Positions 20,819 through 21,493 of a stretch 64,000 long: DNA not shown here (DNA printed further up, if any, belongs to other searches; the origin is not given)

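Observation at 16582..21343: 1466-aa type-I-anchored multi-Ig surface protein whose 3' end overlaps a membrane-tethered winged-helix gene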

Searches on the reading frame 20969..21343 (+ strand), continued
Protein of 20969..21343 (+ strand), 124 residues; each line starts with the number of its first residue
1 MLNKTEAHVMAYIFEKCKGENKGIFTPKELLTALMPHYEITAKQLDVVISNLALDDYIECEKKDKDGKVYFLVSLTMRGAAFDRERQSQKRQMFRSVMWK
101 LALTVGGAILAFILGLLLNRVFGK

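Call 56: search_protein_families(library=pfam, alignment_id=A3, max_evalue=0.1)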
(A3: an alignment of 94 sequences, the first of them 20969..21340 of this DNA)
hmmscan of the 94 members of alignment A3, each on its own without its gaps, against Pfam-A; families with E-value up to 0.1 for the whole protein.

A. member 1, window:20969-21340:+ (124 aa): 4 families
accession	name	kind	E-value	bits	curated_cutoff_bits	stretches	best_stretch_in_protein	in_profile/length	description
PF02322.20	Cyt_bd_oxida_II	-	0.001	19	35.6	1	71-121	87-135/302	Cytochrome bd terminal oxidase subunit II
PF13601.12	HTH_34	-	0.0076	16.8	27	1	39-84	25-71/80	Winged helix DNA-binding domain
PF18199.6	Dynein_C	-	0.068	12.8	25.7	1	23-88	162-229/309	Dynein heavy chain C-terminal domain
PF03962.21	Mnd1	-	0.096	13.4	23.5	0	20-62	7-49/60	Mnd1 HTH domain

B. families by the number of members that match (of 94 scanned): 72 families (the first 25 are shown)
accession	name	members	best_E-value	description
PF13601.12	HTH_34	10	0.001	Winged helix DNA-binding domain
PF05158.18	RNA_pol_Rpc34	4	0.0094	RNA polymerase Rpc34 subunit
PF02322.20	Cyt_bd_oxida_II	3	0.00036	Cytochrome bd terminal oxidase subunit II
PF25051.1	WHD_MCM8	3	0.0054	MCM8 winged helix domain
PF10881.14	DUF2726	3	0.0095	Protein of unknown function (DUF2726)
PF09382.16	RQC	3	0.014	RQC domain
PF13730.12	HTH_36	3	0.031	Helix-turn-helix domain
PF17540.7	DUF5457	2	0.0018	Family of unknown function (DUF5457)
PF20096.4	DUF6486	2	0.0021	Family of unknown function (DUF6486)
PF21100.3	MCM_C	2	0.0054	MCM protein C-terminal winged helix-turn-helix domain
PF24538.1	DUF7599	2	0.0077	Domain of unknown function (DUF7599)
PF14058.11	PcfK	2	0.034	PcfK-like protein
PF02163.28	Peptidase_M50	2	0.052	Peptidase family M50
PF03979.19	Sigma70_r1_1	2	0.064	Sigma-70 factor, region 1.1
PF10399.14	UCR_Fe-S_N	1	0.00058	Ubiquitinol-cytochrome C reductase Fe-S subunit TAT signal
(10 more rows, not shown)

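Call 64: find_homologous_proteins(query=A3, max_evalue=0.00001)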
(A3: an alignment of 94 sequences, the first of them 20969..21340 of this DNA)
Query A3 (94 sequences) (124 aa, profile of the alignment): 109 proteins with E <= 0.00001 among 1055 candidates.
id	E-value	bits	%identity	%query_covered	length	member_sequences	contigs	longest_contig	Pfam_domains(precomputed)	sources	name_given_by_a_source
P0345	2.4e-37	145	33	99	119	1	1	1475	-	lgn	-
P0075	2.9e-37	145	48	99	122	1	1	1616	-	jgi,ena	-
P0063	7.4e-36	141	76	99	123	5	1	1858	-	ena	-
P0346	1.1e-35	140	30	98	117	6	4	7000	-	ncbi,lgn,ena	-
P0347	1.4e-35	140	27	92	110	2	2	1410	-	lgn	-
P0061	2.2e-35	139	76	100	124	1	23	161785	-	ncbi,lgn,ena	-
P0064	2.2e-35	139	76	99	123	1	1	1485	-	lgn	-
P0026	3.2e-35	138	85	99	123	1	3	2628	-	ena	-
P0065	3.8e-35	138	73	100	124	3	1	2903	-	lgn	-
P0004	3.9e-35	138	87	100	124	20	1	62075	-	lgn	-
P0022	4.6e-35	138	85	99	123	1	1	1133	-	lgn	-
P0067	5.9e-35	138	72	98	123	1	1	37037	-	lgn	-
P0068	6.7e-35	137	72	98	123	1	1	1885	-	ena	-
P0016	6.9e-35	137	85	100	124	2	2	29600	-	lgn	-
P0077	7.8e-35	137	48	92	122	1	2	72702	-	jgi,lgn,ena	-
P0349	1.4e-34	136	29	95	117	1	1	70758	-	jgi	jgi:predicted transcriptional regulator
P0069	4.8e-34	135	71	98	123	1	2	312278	-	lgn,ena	-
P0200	1.8e-32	130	28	98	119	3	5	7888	-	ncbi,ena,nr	ncbi:MAG: hypothetical protein J6Q58_01130 [Clostridia bacterium]|nr:hypothetical protein [Clostridi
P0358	3.5e-32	129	28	98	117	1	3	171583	-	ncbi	-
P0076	1.4e-30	124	50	91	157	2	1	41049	-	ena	-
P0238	8.5e-30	121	22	98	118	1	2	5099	-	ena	-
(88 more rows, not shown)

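Call 65: find_encoding_contigs(protein=P0358, flank=10000, max_places=1)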
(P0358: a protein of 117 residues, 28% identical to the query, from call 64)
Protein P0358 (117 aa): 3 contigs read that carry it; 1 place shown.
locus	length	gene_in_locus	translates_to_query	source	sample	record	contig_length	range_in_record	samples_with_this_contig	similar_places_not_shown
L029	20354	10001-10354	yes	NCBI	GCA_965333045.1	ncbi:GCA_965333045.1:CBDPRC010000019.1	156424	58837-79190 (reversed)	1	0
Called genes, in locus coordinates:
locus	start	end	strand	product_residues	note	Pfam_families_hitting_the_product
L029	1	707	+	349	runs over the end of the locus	PF05673:DUF815 (faint), PF05496:RuvB_N, PF06068:TIP49 (faint), PF01078:Mg_chelatase (faint), PF00004:AAA, PF07728:AAA_5, PF17864:AAA_lid_4, PF05491:WHD_RuvB, +2 more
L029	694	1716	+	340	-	PF02547:Queuosine_synth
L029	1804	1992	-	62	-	-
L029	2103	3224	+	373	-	PF01702:TGT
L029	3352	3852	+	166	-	PF02699:YajC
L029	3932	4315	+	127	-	PF12670:DUF3792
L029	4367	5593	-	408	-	PF02073:Peptidase_M29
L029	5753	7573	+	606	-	PF13292:DXP_synthase_N, PF02779:Transket_pyr, PF02780:Transketolase_C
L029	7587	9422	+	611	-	PF13727:CoA_binding_3, PF01073:3Beta_HSD, PF01370:Epimerase, PF02719:Polysacc_synt_2, PF04321:RmlD_sub_bind, PF07993:NAD_binding_4 (faint), PF08659:KR (weak), PF16363:GDP_Man_Dehyd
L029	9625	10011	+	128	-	-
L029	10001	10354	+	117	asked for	-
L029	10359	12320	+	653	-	PF00270:DEAD (faint), PF04851:ResIII, PF17757:UvrB_inter, PF27431:UvrB_3rd, PF00271:Helicase_C, PF12344:UvrB, PF02151:UVR (weak)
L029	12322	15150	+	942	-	PF00005:ABC_tran (faint), PF03193:RsgA_GTPase (faint), PF13191:AAA_16 (faint), PF13304:AAA_21 (faint), PF13555:AAA_29 (faint), PF17760:UvrA_inter, PF17755:UvrA_DNA-bind, PF02463:SMC_N (weak), +1 more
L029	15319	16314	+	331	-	PF01966:HD, PF13286:HD_assoc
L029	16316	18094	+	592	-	PF01807:Zn_ribbon_DnaG, PF08275:DNAG_N, PF01751:Toprim, PF13155:Toprim_2, PF13362:Toprim_3, PF13662:Toprim_4, PF10410:DnaB_bind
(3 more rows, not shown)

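Call 66: find_encoding_contigs(protein=P0349, flank=10000, max_places=1)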
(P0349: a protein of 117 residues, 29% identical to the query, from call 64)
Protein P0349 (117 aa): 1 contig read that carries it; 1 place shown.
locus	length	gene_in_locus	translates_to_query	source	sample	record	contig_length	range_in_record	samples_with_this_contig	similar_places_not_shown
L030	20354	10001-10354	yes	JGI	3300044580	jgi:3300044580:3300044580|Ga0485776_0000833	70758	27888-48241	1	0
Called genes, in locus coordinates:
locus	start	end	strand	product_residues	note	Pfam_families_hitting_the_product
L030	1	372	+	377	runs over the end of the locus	PF00583:Acetyltransf_1 (faint)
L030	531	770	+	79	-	PF17253:DUF5320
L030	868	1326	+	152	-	PF02001:DUF134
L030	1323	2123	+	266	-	PF00753:Lactamase_B, PF12706:Lactamase_B_2 (weak)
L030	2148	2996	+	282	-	PF10609:ParA, PF01656:CbiA, PF13614:AAA_31 (faint)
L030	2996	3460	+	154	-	PF09719:C_GCAxxG_C_C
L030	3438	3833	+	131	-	PF02579:Nitro_FeMo-Co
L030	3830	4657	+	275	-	PF01656:CbiA, PF10609:ParA (faint), PF13614:AAA_31 (faint), PF13187:Fer4_9 (weak), PF13484:Fer4_16 (faint), PF00037:Fer4 (faint), PF12837:Fer4_6 (faint)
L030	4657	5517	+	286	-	PF01656:CbiA, PF10609:ParA (faint), PF12838:Fer4_7 (faint), PF13187:Fer4_9 (faint), PF00037:Fer4 (weak), PF12797:Fer4_2 (faint), PF12837:Fer4_6 (faint), PF14697:Fer4_21, +1 more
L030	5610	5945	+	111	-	PF02579:Nitro_FeMo-Co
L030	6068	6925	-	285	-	PF02588:YitT_membrane, PF10035:DUF2179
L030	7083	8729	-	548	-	PF00501:AMP-binding, PF13193:AMP-binding_C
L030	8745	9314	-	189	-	PF01381:HTH_3 (weak), PF12844:HTH_19, PF07883:Cupin_2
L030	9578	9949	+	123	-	-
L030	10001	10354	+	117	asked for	-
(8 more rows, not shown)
